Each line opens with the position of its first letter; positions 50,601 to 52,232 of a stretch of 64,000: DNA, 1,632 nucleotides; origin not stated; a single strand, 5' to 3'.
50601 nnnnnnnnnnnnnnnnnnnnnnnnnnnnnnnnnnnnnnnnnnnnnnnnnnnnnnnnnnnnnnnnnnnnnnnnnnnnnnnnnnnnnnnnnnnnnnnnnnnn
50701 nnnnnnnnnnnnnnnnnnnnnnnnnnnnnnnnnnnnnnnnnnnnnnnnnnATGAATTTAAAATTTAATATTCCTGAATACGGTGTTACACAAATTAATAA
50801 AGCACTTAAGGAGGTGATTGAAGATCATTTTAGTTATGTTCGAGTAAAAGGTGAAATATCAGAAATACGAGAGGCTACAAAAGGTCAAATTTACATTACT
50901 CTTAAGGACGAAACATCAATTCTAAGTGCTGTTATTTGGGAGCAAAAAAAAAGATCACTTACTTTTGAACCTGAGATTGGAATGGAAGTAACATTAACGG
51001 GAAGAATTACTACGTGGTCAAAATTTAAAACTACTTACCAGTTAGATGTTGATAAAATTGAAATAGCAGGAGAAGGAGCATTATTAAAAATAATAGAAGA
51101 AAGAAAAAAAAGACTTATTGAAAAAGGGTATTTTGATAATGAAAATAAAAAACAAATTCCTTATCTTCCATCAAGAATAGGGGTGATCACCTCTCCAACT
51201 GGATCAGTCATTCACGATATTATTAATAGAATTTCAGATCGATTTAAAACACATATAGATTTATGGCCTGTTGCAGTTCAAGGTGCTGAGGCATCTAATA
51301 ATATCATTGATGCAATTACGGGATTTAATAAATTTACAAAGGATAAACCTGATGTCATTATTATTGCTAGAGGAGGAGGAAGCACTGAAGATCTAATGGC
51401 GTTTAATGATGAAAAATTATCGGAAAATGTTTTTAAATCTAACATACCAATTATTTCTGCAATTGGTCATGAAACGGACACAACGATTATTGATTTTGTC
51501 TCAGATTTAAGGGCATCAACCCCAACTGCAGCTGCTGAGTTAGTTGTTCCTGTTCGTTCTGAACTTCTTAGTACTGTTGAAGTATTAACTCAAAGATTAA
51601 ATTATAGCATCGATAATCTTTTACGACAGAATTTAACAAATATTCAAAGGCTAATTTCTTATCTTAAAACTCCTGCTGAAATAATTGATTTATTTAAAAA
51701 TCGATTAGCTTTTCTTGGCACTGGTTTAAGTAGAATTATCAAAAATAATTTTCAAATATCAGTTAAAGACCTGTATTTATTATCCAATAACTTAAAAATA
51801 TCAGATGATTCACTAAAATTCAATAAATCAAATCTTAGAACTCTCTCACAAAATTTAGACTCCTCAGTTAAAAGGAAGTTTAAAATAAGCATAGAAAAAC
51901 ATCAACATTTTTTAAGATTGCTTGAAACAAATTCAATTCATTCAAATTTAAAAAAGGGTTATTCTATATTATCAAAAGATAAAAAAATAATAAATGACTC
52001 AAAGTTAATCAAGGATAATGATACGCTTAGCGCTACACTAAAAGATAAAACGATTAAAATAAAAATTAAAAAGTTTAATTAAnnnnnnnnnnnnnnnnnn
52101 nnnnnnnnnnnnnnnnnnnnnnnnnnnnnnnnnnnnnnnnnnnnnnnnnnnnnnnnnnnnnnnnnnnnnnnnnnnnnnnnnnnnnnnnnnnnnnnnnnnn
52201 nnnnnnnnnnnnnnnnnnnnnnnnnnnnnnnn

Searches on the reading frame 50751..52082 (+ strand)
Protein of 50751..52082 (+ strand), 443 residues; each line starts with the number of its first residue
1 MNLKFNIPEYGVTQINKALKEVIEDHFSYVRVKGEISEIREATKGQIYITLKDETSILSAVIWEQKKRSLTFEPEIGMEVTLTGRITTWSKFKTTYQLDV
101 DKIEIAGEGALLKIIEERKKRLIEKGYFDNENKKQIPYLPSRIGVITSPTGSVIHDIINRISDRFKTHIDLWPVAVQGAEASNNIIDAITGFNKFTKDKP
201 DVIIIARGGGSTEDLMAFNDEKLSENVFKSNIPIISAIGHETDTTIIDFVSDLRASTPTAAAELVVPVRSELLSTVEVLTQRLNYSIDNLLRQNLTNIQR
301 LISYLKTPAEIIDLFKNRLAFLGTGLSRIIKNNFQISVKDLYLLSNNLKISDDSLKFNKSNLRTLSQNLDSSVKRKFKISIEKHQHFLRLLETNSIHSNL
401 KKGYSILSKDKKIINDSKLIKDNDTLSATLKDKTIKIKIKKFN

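Call 12: search_protein_families(library=pfam, proteins=[window:50751-52082:+], max_evalue=0.00001)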
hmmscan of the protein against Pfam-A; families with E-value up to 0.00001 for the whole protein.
window:50751-52082:+ (443 aa): 3 families
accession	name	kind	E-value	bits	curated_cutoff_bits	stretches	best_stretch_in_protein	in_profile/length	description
PF02601.20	Exonuc_VII_L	-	5.8e-91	305.7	35.9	1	127-437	1-314/315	Exonuclease VII, large subunit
PF13742.12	tRNA_anti_2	-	1.7e-21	76.7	27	1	11-104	2-95/95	OB-fold nucleic acid binding domain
PF01336.31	tRNA_anti-codon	-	4.5e-12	46.2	27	1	30-105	1-74/75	OB-fold nucleic acid binding domain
